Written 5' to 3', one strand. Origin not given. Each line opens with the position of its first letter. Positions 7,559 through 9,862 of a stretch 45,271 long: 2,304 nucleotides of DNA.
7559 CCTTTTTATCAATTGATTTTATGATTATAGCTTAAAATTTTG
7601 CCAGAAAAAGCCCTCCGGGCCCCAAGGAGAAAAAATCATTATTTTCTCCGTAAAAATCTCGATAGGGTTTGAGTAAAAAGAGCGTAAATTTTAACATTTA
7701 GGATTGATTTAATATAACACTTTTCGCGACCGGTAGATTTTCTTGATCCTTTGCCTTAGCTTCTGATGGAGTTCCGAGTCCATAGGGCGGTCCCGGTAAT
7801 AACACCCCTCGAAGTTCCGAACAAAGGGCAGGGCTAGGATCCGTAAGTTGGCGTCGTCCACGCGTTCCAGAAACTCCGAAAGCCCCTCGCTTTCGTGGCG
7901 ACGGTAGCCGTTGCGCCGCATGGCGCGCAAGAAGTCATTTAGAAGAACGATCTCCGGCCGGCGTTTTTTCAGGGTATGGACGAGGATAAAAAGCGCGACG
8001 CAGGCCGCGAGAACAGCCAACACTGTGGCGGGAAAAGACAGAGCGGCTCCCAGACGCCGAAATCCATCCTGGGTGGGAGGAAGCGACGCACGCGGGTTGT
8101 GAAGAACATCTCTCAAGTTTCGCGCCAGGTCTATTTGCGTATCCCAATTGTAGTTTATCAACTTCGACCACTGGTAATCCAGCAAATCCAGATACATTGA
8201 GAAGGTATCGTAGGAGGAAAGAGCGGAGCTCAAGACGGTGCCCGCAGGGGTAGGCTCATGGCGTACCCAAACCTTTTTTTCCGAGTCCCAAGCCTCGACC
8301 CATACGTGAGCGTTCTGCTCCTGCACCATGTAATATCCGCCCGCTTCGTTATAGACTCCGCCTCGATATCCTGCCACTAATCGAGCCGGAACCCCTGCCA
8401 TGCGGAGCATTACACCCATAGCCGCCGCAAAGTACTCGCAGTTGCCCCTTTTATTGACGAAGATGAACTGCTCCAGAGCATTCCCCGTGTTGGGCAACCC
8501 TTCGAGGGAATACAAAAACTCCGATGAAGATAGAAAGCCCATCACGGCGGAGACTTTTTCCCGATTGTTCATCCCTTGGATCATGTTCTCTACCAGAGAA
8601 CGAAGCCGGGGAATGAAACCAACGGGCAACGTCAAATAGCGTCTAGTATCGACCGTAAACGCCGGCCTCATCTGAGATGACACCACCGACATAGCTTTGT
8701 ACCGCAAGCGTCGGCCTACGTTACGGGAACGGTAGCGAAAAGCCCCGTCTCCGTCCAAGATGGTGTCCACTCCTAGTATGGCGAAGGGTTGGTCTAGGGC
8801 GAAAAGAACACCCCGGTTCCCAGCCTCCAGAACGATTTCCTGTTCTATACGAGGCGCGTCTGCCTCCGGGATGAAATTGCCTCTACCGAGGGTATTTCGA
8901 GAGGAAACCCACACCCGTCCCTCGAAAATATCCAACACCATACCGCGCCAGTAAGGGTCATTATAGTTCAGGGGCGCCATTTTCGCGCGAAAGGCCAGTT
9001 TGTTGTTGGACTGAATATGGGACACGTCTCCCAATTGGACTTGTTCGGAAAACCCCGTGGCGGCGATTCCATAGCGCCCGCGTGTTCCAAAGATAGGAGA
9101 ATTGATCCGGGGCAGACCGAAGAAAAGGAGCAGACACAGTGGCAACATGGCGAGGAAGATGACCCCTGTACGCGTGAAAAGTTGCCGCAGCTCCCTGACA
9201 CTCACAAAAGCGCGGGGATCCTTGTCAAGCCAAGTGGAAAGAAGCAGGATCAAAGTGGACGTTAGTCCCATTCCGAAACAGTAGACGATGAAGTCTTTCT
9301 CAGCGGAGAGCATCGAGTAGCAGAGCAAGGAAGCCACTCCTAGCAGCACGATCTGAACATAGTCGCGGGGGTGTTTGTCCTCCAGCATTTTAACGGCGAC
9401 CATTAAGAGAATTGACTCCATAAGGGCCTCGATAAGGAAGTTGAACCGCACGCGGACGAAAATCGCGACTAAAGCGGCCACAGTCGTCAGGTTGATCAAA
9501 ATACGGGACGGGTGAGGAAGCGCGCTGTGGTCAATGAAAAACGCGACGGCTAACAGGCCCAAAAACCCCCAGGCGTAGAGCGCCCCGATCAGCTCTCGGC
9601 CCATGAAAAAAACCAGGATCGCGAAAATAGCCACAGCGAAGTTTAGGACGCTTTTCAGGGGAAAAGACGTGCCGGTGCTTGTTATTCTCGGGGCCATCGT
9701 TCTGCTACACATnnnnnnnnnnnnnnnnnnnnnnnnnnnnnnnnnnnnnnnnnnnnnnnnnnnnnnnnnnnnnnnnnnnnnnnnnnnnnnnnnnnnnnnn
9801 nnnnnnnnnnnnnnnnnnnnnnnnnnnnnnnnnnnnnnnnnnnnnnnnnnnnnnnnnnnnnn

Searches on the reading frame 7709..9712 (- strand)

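Call 28: search_protein_families(library=pfam, proteins=[window:7709-9712:-], max_evalue=0.00001)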
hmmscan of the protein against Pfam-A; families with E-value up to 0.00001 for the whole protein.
window:7709-9712:- (667 aa): 3 families
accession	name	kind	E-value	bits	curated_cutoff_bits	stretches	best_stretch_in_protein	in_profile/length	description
PF11992.13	TgpA_N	-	3.5e-52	177.9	30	1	27-345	5-329/333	TgpA N-terminal domain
PF01841.26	Transglut_core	-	1e-18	68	23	1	379-487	10-108/108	Transglutaminase-like superfamily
PF13559.11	DUF4129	-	3.1e-06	27.6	24.8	0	593-655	4-67/69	Domain of unknown function (DUF4129)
